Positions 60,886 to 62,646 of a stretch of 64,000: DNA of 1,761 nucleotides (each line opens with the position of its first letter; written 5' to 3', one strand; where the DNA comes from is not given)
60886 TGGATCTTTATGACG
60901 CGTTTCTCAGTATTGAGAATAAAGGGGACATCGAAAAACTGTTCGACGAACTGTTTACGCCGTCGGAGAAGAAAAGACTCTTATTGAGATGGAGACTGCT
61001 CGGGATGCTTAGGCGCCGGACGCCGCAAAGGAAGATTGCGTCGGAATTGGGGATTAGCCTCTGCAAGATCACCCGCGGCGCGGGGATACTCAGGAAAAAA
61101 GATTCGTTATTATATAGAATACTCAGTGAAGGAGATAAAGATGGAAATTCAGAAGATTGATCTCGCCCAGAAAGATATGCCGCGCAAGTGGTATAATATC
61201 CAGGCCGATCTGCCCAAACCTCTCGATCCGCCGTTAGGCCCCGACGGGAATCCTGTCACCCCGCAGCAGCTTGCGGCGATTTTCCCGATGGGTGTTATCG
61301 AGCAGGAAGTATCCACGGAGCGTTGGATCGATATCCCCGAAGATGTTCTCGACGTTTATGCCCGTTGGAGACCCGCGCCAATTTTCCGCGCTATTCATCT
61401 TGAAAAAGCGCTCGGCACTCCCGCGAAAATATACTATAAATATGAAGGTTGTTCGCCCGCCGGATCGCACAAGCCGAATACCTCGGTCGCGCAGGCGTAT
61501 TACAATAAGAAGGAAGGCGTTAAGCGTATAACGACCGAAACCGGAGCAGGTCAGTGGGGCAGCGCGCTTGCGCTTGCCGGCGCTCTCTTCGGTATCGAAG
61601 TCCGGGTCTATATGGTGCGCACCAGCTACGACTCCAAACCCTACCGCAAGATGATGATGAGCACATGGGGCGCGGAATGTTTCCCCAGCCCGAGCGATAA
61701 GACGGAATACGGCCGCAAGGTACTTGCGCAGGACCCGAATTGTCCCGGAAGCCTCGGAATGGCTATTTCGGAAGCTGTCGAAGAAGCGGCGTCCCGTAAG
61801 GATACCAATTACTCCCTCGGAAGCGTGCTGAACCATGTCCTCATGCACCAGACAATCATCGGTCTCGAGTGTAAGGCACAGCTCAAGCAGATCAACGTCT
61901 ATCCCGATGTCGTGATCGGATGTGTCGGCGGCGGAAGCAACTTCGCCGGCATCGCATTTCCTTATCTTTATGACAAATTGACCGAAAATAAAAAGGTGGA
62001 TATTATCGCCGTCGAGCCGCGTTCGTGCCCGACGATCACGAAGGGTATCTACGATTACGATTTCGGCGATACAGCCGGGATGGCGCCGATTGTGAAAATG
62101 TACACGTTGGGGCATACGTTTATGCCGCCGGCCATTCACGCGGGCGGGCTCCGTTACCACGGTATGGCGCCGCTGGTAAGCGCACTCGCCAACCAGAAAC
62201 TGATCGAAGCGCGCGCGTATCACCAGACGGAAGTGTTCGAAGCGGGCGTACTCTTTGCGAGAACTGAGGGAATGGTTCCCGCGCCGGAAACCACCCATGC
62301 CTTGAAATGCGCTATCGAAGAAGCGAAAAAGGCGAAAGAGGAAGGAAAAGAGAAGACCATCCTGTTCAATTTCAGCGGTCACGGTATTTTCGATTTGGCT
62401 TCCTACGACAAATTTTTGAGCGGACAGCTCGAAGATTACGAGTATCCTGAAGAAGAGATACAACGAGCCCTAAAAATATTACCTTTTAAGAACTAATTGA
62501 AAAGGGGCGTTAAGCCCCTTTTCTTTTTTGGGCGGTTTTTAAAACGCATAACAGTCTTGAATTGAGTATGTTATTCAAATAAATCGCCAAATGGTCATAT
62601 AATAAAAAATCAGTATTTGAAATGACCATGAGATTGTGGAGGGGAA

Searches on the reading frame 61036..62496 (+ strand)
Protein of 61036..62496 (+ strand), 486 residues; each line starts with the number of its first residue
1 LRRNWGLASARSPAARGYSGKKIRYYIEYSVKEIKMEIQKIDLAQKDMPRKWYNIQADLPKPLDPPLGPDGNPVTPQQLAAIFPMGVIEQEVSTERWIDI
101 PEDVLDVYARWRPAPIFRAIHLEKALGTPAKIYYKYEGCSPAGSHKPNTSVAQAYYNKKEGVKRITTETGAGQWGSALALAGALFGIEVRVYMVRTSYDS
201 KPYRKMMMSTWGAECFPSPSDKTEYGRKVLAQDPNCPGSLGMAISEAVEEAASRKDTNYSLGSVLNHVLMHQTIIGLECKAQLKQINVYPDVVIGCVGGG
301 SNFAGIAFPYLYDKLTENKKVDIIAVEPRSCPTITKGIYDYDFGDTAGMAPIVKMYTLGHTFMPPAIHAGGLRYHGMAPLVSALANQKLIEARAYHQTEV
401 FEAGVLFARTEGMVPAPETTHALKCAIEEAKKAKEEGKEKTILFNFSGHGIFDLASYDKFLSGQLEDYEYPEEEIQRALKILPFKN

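Call 41: find_encoding_contigs(protein=window:61036-62496:+, flank=10000, max_places=4)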
Protein window:61036-62496:+ (486 aa): no gene with exactly this product is on record in the collection.

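Call 43: find_encoding_contigs(protein=window:61141-62496:+, flank=10000, max_places=4)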
Protein window:61141-62496:+ (451 aa): 5 contigs read that carry it; 3 places shown.
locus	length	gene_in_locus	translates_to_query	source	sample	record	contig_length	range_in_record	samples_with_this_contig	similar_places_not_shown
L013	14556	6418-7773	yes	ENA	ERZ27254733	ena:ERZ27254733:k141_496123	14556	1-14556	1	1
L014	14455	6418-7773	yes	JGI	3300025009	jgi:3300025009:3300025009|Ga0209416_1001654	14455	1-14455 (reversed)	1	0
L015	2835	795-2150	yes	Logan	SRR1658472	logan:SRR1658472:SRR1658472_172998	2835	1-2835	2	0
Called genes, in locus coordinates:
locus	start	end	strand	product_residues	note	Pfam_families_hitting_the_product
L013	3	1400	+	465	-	?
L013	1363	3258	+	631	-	PF12895:ANAPC3 (faint), PF13371:TPR_9 (faint), PF07719:TPR_2 (faint), PF13174:TPR_6 (faint), PF13424:TPR_12 (weak), PF13432:TPR_16 (weak), PF14559:TPR_19 (weak), PF00515:TPR_1 (weak), +7 more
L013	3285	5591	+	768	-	PF01590:GAF, PF13185:GAF_2, PF13492:GAF_3 (weak), PF07228:SpoIIE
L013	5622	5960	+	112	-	PF01740:STAS, PF13466:STAS_2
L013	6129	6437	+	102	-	PF01371:Trp_repressor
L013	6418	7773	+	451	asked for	PF00291:PALP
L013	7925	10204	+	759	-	PF18130:ATPgrasp_N (weak), PF01071:GARS_A (faint), PF02655:ATP-grasp_3, PF13535:ATP-grasp_4, PF18603:LAL_C2, PF01070:FMN_dh, PF01645:Glu_synthase (weak), PF00478:IMPDH (weak)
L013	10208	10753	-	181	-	PF09922:LiaF-like_C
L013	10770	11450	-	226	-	PF13513:HEAT_EZ (faint), PF02985:HEAT (faint), PF13646:HEAT_2, PF03130:HEAT_PBS (faint), PF13646:HEAT_2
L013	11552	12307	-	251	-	PF01975:SurE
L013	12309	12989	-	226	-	-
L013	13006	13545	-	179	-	PF02834:LigT_PEase, PF13563:2_5_RNA_ligase2, PF02834:LigT_PEase (weak)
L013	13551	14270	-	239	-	PF00571:CBS, PF03471:CorC_HlyC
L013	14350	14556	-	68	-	?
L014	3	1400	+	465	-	?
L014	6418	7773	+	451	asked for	PF00291:PALP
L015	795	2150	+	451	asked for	PF00291:PALP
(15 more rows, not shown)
